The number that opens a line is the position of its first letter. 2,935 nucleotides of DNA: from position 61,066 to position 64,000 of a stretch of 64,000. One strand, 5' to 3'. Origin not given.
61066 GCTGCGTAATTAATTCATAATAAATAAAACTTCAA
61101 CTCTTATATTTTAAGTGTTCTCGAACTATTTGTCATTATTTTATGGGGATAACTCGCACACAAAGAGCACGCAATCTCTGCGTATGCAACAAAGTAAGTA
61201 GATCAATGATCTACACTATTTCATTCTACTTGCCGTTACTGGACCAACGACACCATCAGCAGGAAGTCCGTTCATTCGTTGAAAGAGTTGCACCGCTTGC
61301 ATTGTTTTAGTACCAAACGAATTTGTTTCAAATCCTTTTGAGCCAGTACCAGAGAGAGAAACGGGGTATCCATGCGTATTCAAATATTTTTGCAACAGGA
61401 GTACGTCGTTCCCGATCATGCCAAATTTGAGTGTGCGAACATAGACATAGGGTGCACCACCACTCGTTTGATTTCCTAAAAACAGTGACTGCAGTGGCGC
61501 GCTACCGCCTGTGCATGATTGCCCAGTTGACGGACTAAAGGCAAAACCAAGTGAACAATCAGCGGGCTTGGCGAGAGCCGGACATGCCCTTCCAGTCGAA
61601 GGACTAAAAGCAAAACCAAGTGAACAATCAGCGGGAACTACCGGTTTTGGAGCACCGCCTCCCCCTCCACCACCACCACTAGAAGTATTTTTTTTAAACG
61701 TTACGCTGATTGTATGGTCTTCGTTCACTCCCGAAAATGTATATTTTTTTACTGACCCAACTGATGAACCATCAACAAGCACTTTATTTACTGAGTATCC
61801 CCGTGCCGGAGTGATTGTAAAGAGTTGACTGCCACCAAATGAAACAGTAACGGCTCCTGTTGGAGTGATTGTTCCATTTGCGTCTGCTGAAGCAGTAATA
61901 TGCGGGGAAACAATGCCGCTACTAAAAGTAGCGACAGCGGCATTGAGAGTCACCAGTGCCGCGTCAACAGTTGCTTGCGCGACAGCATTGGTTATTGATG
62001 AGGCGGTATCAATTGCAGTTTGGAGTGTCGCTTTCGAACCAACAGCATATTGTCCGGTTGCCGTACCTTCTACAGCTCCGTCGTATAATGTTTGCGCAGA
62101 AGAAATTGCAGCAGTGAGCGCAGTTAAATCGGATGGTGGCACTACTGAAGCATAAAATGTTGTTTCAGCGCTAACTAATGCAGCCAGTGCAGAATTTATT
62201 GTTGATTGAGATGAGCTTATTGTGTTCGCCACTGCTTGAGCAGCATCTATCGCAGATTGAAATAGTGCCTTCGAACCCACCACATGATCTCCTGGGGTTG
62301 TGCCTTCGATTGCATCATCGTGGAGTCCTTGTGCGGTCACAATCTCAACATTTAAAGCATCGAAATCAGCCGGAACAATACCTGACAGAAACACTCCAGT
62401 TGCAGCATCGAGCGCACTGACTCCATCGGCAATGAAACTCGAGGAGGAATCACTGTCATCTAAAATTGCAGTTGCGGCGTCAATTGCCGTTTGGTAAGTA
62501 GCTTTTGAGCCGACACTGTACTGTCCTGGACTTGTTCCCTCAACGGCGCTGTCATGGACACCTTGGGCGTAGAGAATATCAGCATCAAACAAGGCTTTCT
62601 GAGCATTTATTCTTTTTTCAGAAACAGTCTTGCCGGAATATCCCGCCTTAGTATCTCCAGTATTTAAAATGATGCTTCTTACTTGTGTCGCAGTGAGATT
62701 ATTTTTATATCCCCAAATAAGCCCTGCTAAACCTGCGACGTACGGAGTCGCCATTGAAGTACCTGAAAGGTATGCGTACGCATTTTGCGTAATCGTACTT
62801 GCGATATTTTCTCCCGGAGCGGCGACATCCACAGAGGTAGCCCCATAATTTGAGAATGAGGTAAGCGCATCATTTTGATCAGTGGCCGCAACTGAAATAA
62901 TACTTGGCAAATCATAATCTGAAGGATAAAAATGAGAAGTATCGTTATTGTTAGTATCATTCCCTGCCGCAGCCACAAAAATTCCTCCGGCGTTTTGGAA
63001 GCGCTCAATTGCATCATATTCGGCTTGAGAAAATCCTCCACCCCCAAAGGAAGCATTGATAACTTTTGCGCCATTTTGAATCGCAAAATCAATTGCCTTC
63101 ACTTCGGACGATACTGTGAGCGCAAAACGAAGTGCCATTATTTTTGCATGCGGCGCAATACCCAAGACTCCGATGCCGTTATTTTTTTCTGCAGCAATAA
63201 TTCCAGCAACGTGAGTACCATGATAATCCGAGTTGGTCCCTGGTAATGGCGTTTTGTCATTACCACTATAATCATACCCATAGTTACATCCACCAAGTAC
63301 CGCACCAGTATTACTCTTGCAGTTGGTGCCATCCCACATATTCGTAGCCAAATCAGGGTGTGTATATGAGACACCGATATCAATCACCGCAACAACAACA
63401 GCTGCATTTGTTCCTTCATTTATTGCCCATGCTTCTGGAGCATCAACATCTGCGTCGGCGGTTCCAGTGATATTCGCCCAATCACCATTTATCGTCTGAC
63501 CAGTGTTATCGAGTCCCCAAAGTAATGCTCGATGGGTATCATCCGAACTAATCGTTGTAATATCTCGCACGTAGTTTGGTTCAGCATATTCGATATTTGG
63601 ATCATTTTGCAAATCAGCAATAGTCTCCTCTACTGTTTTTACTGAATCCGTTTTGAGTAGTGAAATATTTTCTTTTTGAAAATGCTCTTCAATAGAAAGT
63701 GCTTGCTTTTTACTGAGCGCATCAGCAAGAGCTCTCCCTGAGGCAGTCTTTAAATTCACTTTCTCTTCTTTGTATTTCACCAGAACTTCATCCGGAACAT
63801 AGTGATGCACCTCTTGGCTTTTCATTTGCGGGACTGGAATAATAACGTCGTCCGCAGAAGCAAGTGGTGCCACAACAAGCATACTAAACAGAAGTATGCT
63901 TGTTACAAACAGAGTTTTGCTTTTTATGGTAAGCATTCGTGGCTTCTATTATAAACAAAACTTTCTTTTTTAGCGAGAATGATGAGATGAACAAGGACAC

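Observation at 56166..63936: Adjacent giant GLUG-repeat surface protein and S8 protease sharing a C-terminal anchoring module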

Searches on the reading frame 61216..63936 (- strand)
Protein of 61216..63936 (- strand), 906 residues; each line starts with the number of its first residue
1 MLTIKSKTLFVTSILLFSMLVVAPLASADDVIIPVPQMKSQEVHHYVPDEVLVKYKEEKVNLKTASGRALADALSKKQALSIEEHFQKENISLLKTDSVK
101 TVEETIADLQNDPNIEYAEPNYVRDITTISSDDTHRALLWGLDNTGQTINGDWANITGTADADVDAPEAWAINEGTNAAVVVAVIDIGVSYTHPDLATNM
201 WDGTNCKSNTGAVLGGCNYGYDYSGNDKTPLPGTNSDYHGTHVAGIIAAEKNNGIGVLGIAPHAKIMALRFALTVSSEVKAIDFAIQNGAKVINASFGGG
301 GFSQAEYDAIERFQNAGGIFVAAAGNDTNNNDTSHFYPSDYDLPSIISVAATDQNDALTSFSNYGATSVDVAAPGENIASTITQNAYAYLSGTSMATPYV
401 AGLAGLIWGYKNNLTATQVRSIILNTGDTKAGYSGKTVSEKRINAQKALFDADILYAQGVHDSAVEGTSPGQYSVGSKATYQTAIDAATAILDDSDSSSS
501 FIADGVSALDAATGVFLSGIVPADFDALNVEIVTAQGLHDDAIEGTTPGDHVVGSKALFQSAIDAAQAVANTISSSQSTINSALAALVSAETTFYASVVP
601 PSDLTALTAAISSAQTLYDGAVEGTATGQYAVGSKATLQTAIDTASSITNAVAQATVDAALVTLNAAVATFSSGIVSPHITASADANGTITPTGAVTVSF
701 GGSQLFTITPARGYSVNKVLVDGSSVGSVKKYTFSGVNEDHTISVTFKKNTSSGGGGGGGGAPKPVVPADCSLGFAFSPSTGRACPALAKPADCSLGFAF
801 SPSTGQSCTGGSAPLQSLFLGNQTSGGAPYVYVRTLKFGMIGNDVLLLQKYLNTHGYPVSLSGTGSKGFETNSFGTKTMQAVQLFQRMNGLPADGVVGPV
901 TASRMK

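Call 3: search_protein_families(library=pfam, proteins=[window:61216-63936:-], max_evalue=0.1)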
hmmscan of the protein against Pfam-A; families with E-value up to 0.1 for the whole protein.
window:61216-63936:- (906 aa): 6 families
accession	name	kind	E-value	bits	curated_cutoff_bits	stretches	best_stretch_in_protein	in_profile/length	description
PF00082.27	Peptidase_S8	-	1e-54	186.2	21.8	1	179-429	3-275/288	Subtilase family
PF01471.23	PG_binding_1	-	2e-14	53.9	23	1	842-905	2-57/57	Putative peptidoglycan binding domain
PF22148.1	Fervidolysin_NPro-like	-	2.1e-12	47.7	21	1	37-121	6-81/81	Fervidolysin N-terminal prodomain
PF07554.19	FIVAR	-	4.1e-05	24.6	29.2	2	555-592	28-68/71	FIVAR domain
PF16342.10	DUF4972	-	0.002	18.4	28.8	0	609-655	51-97/128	Domain of unknown function (DUF4972)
PF22408.1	PsV_CP_C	-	0.066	13.8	27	0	765-780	37-52/52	PsV, capsid protein, C-terminal domain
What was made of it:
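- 61216..63936 (-): Pre-pro subtilase, 906 aa, wall-tethered S8 protease. Pfam Peptidase_S8 at 186 bits (call 3).
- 63574..63828 (-): Fervidolysin-type N-terminal propeptide (aa 37-121). PF22148, 47.7 bits against a cutoff of 21 (call 3).
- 61222..61413 (-): PG_binding_1 domain of the protease (aa 842-905). PF01471, 53.9 bits (call 3).
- On Peptidase S8 (subtilase): PF00082 at 186.2 bits against a cutoff of 21.8 (call 3). PF22148 Fervidolysin_NPro-like, aa 37-121, 47.7 bits against a cutoff of 21 (call 3).
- On FIVAR (PF07554): 24.6 bits (below 29.2) on the whole protein (call 3).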

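Call 4: search_protein_families(library=ncbifam, proteins=[window:61216-63936:-], max_evalue=0.1)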
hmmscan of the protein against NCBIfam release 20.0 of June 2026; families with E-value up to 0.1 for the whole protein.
window:61216-63936:- (906 aa): 8 families
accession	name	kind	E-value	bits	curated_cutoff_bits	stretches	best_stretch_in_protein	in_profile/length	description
TIGR03921.1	T7SS_mycosin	equivalog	5.1e-45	154.1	278.75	1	165-455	2-291/353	type VII secretion-associated serine protease mycosin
NF033595.1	denti_PrtP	equivalog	2.2e-26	92.6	300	2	278-437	327-488/606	dentilisin complex serine proteinase subunit PrtP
TIGR03895.1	protease_PatA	subfamily_domain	3.4e-17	62.5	421.05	1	239-427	1-200/606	PatA/PatG family cyanobactin maturation protease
NF049966.1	QH_SP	equivalog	1.3e-09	37.7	165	1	237-423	40-207/219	subtilisin-like serine protease QhpE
NF040553.1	SGO_0316_fam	subfamily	9e-09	33.5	1400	2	362-407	662-707/1486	SGO_0316/SGO_0317 family LPXTG-anchored serine peptidase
TIGR02869.1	spore_SleB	equivalog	2.5e-08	34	236.5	1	834-904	5-67/201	spore cortex-lytic enzyme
NF040809.1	germ_prot_CspBA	exception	1.6e-05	22.7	1250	1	364-409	429-476/1099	bifunctional germination protease/germinant receptor pseudoprotease CspBA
NF049909.1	major_OM_FomA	equivalog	0.056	12.9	350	1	14-58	6-48/364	major outer membrane protein FomA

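Call 8: find_encoding_contigs(protein=window:61216-63936:-, flank=10000, max_places=6)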
Protein window:61216-63936:- (906 aa): no gene with exactly this product is on record in the collection.
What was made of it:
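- Tried and rejected: The exact-sequence look-up of the protease failed, because the database copy has a different start (call 8).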

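Call 11: find_homologous_proteins(query=window:61216-63936:-, max_evalue=1e-10)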
Query window:61216-63936:- (906 aa): 7879 proteins with E <= 1e-10 among 8000 candidates; the best 120 are listed.
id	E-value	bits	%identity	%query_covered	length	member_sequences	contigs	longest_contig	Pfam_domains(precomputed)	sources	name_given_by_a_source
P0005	0.0e+0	1935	100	98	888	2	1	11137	PF22148.2,PF16342.11,PF01471.24,PF00082.28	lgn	-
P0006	0.0e+0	1188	64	99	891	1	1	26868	PF22148.2,PF16342.11,PF01471.24,PF00082.28,PF07554.20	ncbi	-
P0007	0.0e+0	1184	64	100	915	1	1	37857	PF22148.2,PF16342.11,PF01471.24,PF00082.28,PF07554.20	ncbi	-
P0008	0.0e+0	1090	64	82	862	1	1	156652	PF22148.2,PF16342.11,PF01471.24,PF00082.28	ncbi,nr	ncbi:MAG: S8 family serine peptidase [Candidatus Nomurabacteria bacterium]|nr:S8 family serine pepti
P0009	1.9e-236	805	65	62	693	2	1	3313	PF22148.2,PF16403.12,PF16342.11,PF00082.28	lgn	-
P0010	8.6e-224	764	57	66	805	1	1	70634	PF22148.2,PF16403.12,PF16342.11,PF01471.24,PF00082.28,PF07554.20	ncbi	-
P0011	6.0e-223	761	62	61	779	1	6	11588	PF22148.2,PF16403.12,PF01471.24,PF00082.28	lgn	-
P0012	4.0e-220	751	55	61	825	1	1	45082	PF09374.16,PF22148.2,PF16342.11,PF01471.24,PF00082.28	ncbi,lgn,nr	ncbi:MAG TPA: S8 family serine peptidase [Candidatus Paceibacterota bacterium]|nr:S8 family serine p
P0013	1.4e-213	730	42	41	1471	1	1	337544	PF22148.2,PF00082.28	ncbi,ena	-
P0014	2.8e-212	725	42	44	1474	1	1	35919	PF22148.2,PF00082.28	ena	-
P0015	3.1e-211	722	41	46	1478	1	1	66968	PF22148.2,PF00082.28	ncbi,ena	-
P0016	3.0e-208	712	58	61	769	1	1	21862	PF22148.2,PF16342.11,PF01471.24,PF00082.28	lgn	-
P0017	5.2e-207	708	57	62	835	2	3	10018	PF09374.16,PF22148.2,PF16403.12,PF01471.24,PF00082.28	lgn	-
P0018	1.1e-202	694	56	61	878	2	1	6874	PF22148.2,PF16342.11,PF01471.24,PF00082.28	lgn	-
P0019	7.1e-200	684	63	37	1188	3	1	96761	PF22148.2,PF16410.11,PF16403.12,PF16342.11,PF01471.24,PF00082.28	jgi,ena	-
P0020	5.9e-187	642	58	42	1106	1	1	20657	PF22148.2,PF16410.11,PF16403.12,PF01471.24,PF00082.28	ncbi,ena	-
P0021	1.1e-175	604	58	52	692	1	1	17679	PF22148.2,PF01471.24,PF00082.28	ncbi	-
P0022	1.9e-172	594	41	58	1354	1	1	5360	PF22148.2,PF25788.3,PF00041.28,PF00082.28,PF10179.16,PF16656.12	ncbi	ncbi:MAG: S8 family serine peptidase [Bacteroidota bacterium]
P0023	8.7e-172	592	64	46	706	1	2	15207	PF22148.2,PF16403.12,PF01471.24,PF00082.28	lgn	-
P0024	2.2e-165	570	60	46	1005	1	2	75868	PF22148.2,PF01471.24,PF00082.28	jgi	jgi:subtilisin family serine protease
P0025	5.6e-162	559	56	53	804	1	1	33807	PF22148.2,PF16403.12,PF01471.24,PF00082.28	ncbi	-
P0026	7.2e-161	555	60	46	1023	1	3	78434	PF22148.2,PF01471.24,PF00082.28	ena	-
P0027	1.4e-160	554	38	45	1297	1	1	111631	PF22148.2,PF05345.19,PF00082.28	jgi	jgi:subtilisin family serine protease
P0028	1.6e-159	551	58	45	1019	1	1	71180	PF22148.2,PF01471.24,PF00082.28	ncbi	-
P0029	1.1e-158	548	48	56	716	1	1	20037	PF01471.24,PF00082.28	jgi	jgi:subtilisin family serine protease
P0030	1.6e-157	544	42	47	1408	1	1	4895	PF22148.2,PF25059.2,PF00041.28,PF00082.28,PF16656.12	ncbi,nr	ncbi:MAG: S8 family serine peptidase, partial [Chlamydiota bacterium]|nr:S8 family serine peptidase 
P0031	2.6e-157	544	61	46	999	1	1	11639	PF22148.2,PF01471.24,PF00082.28,PF19077.7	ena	-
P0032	1.2e-155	538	60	46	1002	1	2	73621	PF22148.2,PF01471.24,PF00082.28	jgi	jgi:subtilisin family serine protease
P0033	4.3e-155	536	64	37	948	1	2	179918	PF22148.2,PF16403.12,PF01471.24,PF00082.28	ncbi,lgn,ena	-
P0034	4.4e-155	536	64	39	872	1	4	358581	PF22148.2,PF13620.13,PF17210.10,PF00082.28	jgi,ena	-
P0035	8.1e-155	535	47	56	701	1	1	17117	PF22148.2,PF01471.24,PF00082.28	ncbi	-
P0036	7.2e-151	522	60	40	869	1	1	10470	PF22148.2,PF13620.13,PF17210.10,PF00082.28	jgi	-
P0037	1.2e-150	522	57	38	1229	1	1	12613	PF22148.2,PF16403.12,PF22243.3,PF01471.24,PF00082.28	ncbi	-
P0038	9.0e-149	515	61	38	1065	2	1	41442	PF22148.2,PF20578.5,PF00082.28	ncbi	ncbi:MAG: S8 family serine peptidase [Patescibacteria group bacterium]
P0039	1.9e-148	514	58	46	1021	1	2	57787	PF22148.2,PF01471.24,PF00082.28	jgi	jgi:hypothetical protein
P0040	2.1e-148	514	58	49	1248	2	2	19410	PF22148.2,PF16403.12,PF00082.28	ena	-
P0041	3.4e-148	513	59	42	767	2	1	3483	PF22148.2,PF00082.28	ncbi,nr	ncbi:MAG: S8 family serine peptidase, partial [Candidatus Gastranaerophilales bacterium]|nr:S8 famil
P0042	7.2e-148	512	52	49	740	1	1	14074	PF22148.2,PF01471.24,PF00082.28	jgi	jgi:subtilisin family serine protease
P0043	1.9e-147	511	62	38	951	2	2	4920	PF22148.2,PF13620.13,PF17210.10,PF00082.28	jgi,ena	-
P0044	9.4e-147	509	59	46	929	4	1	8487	PF22148.2,PF16410.11,PF16403.12,PF01471.24,PF00082.28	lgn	-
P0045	1.7e-146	508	61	38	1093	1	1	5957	PF22148.2,PF01471.24,PF00082.28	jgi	jgi:subtilisin family serine protease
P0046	2.8e-146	507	55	40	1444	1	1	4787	PF22148.2,PF07523.19,PF16403.12,PF01471.24,PF00082.28,PF07554.20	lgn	-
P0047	3.0e-146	507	58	41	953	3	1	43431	PF22148.2,PF13620.13,PF17210.10,PF00082.28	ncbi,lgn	ncbi:MAG: S8 family serine peptidase [Candidatus Paceibacterota bacterium]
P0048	6.0e-146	506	-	-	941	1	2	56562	PF22148.2,PF01471.24,PF00082.28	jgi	jgi:subtilisin family serine protease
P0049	8.5e-146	506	60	38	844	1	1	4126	PF22148.2,PF13620.13,PF17210.10,PF00082.28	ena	-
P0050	9.3e-146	505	58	41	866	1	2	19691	PF18885.7,PF22148.2,PF00082.28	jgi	jgi:subtilisin family serine protease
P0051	1.7e-145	505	56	49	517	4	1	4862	PF22148.2,PF00082.28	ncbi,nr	ncbi:S8 family serine peptidase, partial [Patescibacteria group bacterium]|nr:S8 family serine pepti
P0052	4.0e-144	500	56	44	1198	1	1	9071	PF22148.2,PF16410.11,PF00082.28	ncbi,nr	ncbi:MAG TPA: S8 family serine peptidase, partial [Candidatus Binatia bacterium]|nr:S8 family serine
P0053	4.2e-144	500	53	49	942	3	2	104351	PF22148.2,PF01471.24,PF00082.28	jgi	-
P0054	1.3e-143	498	59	38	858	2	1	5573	PF22148.2,PF13620.13,PF17210.10,PF00082.28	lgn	-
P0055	1.5e-143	498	62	38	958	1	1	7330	PF22148.2,PF16410.11,PF13620.13,PF17210.10,PF00082.28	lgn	-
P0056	4.7e-143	496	60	39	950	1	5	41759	PF22148.2,PF22904.4,PF17210.10,PF00082.28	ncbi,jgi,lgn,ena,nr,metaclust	ncbi:MAG: hypothetical protein A2749_01680 [Parcubacteria group bacterium RIFCSPHIGHO2_01_FULL_45_26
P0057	6.7e-143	496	63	37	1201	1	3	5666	PF22148.2,PF16410.11,PF02494.23,PF16403.12,PF01471.24,PF00082.28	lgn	-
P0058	7.2e-143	496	61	37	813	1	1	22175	PF22148.2,PF13620.13,PF17210.10,PF00082.28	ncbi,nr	ncbi:MAG: S8 family serine peptidase [bacterium]|nr:S8 family serine peptidase [bacterium]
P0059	2.5e-142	494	50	52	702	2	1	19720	PF22148.2,PF01471.24,PF00082.28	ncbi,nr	ncbi:MAG: S8 family serine peptidase [Candidatus Pacebacteria bacterium]|nr:S8 family serine peptida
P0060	4.5e-142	493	61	39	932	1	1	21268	PF22148.2,PF13620.13,PF17210.10,PF00082.28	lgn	-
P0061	1.2e-141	492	59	45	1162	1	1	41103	PF22148.2,PF13205.13,PF00082.28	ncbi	-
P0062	2.0e-141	491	61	37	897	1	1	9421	PF22148.2,PF02494.23,PF16403.12,PF00082.28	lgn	-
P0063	4.4e-141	490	60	38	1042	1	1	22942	PF22148.2,PF13620.13,PF17210.10,PF00082.28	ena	-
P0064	1.1e-140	489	59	37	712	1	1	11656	PF22148.2,PF00082.28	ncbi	ncbi:MAG: S8 family serine peptidase, partial [Candidatus Paceibacterota bacterium]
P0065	1.8e-139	485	56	41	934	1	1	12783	PF22148.2,PF13620.13,PF22904.4,PF17210.10,PF00082.28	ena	-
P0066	1.0e-138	482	59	36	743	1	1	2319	PF18885.7,PF22148.2,PF00082.28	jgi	jgi:subtilisin family serine protease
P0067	1.5e-138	482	58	40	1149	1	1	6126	PF22148.2,PF17963.8,PF17892.8,PF17803.8,PF01471.24,PF00082.28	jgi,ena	-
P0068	3.5e-138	480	59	40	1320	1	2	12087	PF22148.2,PF02494.23,PF16403.12,PF01471.24,PF00082.28,PF19077.7,PF16656.12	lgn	-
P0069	4.2e-138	480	54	46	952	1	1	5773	PF22148.2,PF13620.13,PF17210.10,PF00082.28,PF16656.12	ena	-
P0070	4.4e-138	480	61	39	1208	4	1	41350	PF22148.2,PF13620.13,PF20578.5,PF17210.10,PF00082.28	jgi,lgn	-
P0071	1.0e-137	479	59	38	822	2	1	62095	PF22148.2,PF13620.13,PF17210.10,PF00082.28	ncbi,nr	ncbi:hypothetical protein BK004_02265 [bacterium CG10_46_32]|nr:MAG: hypothetical protein BK004_0226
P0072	1.3e-137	478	62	38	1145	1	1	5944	PF22148.2,PF19755.5,PF22243.3,PF01471.24,PF00082.28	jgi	jgi:subtilisin family serine protease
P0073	1.5e-137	478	55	42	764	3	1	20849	PF18885.7,PF22148.2,PF00082.28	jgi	-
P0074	2.3e-137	478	55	42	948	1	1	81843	PF22148.2,PF13517.13,PF13287.13,PF13290.14,PF00082.28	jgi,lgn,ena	-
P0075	2.4e-137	478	61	37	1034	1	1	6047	PF12733.14,PF22148.2,PF00082.28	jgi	jgi:subtilisin family serine protease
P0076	3.0e-137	477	57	40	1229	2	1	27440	PF22148.2,PF00082.28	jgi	jgi:subtilisin family serine protease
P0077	3.1e-137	477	56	37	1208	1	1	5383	PF22148.2,PF18998.7,PF01471.24,PF00082.28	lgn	-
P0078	4.7e-137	477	57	41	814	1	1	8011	PF18885.7,PF22148.2,PF00082.28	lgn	-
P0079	8.4e-137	476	56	44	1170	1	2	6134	PF12733.14,PF22148.2,PF00404.25,PF00082.28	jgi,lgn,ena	-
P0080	9.4e-137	476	56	42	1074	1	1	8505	PF22148.2,PF00082.28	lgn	-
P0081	1.1e-136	475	60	39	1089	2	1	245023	PF22148.2,PF16410.11,PF16403.12,PF01471.24,PF00082.28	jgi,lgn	-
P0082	2.5e-136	474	59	37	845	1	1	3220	PF22148.2,PF00404.25,PF16403.12,PF00082.28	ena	-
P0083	3.0e-136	474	59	39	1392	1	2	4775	PF22148.2,PF16403.12,PF00082.28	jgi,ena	-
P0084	3.7e-136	474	57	39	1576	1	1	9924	PF22148.2,PF16410.11,PF16403.12,PF20578.5,PF01471.24,PF00082.28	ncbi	-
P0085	4.6e-136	473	59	39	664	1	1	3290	PF22148.2,PF00082.28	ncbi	ncbi:MAG: S8 family serine peptidase, partial [Candidatus Gottesmanbacteria bacterium]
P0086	6.9e-136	473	61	38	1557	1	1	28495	PF22148.2,PF16410.11,PF19755.5,PF22243.3,PF01471.24,PF00082.28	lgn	-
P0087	1.3e-135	472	56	41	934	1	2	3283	PF22148.2,PF13620.13,PF17210.10,PF00082.28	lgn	-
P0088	1.4e-135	472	56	40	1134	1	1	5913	PF22148.2,PF00404.25,PF11258.14,PF17479.8,PF13620.13,PF17210.10,PF00082.28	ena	-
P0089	2.4e-135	471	67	32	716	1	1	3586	PF22148.2,PF13620.13,PF17210.10,PF00082.28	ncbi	-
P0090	3.2e-135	471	51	42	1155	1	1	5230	PF01839.30,PF22148.2,PF13517.13,PF23743.2,PF00082.28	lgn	-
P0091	4.2e-135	470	57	38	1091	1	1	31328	PF12733.14,PF22148.2,PF01471.24,PF00082.28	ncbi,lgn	-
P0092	3.9e-134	467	42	45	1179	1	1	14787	PF22148.2,PF00801.27,PF00082.28,PF18911.7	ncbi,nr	ncbi:MAG TPA: S8 family serine peptidase, partial [Methanospirillum sp.]|nr:S8 family serine peptida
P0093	4.1e-134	467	58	45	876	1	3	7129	PF22148.2,PF07523.19,PF16403.12,PF00082.28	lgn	-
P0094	5.0e-134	467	55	39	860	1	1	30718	PF22148.2,PF13620.13,PF17210.10,PF00082.28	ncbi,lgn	ncbi:MAG: S8 family serine peptidase [Patescibacteria group bacterium]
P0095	5.1e-134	467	61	37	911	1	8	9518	PF18885.7,PF22148.2,PF13287.13,PF13290.14,PF00082.28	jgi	jgi:subtilisin family serine protease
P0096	1.4e-133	465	58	42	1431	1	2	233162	PF22148.2,PF16410.11,PF22243.3,PF01471.24,PF00082.28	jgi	-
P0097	2.1e-133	465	55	46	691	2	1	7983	PF22148.2,PF16403.12,PF01471.24,PF00082.28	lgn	-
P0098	4.6e-133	463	56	38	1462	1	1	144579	PF22148.2,PF22243.3,PF20578.5,PF00082.28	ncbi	-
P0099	6.1e-133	463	59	40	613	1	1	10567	PF22148.2,PF00082.28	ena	-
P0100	3.5e-132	461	49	38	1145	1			PF22148.2,PF07523.19,PF16403.12,PF16342.11,PF00082.28,PF16656.12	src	-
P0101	5.1e-132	460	58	38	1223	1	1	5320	PF07495.20,PF22148.2,PF17963.8,PF13385.14,PF05345.19,PF00082.28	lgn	-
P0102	8.0e-132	459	52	43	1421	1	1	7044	PF22148.2,PF00082.28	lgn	-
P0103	1.3e-131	459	55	40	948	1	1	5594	PF22148.2,PF13620.13,PF17210.10,PF00082.28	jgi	-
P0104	4.2e-131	457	56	37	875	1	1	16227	PF22148.2,PF00082.28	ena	-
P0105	1.7e-130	455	54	39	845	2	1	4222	PF22148.2,PF11974.15,PF13620.13,PF17210.10,PF00082.28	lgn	-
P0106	5.2e-130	453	58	39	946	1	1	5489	PF22148.2,PF13287.13,PF00082.28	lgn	-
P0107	8.8e-130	453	55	42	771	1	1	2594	PF18885.7,PF22148.2,PF21471.4,PF00082.28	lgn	-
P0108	7.8e-129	449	52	50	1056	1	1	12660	PF22148.2,PF07523.19,PF20578.5,PF01471.24,PF00082.28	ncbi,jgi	jgi:subtilisin family serine protease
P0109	7.8e-129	449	50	49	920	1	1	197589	PF22148.2,PF01471.24,PF00082.28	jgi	jgi:subtilisin family serine protease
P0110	1.6e-128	448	58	37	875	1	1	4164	PF22148.2,PF16403.12,PF00082.28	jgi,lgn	jgi:subtilisin family serine protease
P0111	2.0e-128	448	54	45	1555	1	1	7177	PF22148.2,PF18981.7,PF13205.13,PF02494.23,PF16403.12,PF00082.28,PF19077.7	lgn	-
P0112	3.0e-128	448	54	46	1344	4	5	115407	PF22148.2,PF16410.11,PF16403.12,PF22243.3,PF20578.5,PF00082.28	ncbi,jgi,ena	ncbi:MAG: S8 family serine peptidase [Candidatus Taylorbacteria bacterium]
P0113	3.5e-128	447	56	38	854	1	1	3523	PF22148.2,PF13620.13,PF17210.10,PF00082.28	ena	-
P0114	3.6e-128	447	57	37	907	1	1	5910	PF22148.2,PF13620.13,PF00082.28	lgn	-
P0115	4.4e-128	447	57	38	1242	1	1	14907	PF22148.2,PF01471.24,PF00082.28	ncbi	-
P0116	1.2e-127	446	58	38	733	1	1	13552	PF22148.2,PF00082.28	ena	-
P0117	1.9e-127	445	55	38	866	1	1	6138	PF22148.2,PF13620.13,PF22904.4,PF17210.10,PF00082.28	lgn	-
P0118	9.9e-127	442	55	42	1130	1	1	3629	PF22148.2,PF07523.19,PF16403.12,PF01471.24,PF00082.28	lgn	-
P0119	1.0e-126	442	54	47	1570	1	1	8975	PF22352.3,PF22148.2,PF13287.13,PF13290.14,PF00082.28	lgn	-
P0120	1.1e-126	442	60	38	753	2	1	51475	PF18885.7,PF22148.2,PF00082.28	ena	-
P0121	2.0e-126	441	54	38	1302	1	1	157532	PF22148.2,PF17963.8,PF17892.8,PF17803.8,PF00041.28,PF00082.28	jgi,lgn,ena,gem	-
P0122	2.3e-126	441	54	45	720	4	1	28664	PF22148.2,PF16403.12,PF01471.24,PF00082.28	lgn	-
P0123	2.3e-126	441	55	37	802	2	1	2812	PF18885.7,PF22148.2,PF00082.28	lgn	-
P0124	4.1e-126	440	51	41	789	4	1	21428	PF18885.7,PF22148.2,PF00082.28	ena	-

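Call 16: find_encoding_contigs(protein=P0006, flank=10000, max_places=2)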
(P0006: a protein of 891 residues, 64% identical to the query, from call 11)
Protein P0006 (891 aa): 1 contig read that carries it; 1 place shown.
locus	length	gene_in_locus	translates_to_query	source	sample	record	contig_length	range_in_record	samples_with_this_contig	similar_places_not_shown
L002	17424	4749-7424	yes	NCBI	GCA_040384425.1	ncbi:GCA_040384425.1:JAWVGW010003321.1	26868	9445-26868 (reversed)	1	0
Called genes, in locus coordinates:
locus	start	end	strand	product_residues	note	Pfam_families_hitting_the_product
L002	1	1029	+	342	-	?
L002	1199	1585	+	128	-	-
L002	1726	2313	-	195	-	PF03167:UDG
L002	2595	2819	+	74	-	-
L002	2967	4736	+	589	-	PF01471:PG_binding_1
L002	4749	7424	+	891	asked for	PF22148:Fervidolysin_NPro-like, PF00082:Peptidase_S8, PF16342:DUF4972 (faint), PF07554:FIVAR (faint), PF01471:PG_binding_1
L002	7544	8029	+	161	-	-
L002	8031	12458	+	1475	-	PF07581:Glug (faint), PF18998:Flg_new_2, PF01471:PG_binding_1 (weak)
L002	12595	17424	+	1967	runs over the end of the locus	PF10162:G8 (weak), PF01951:Archease (faint)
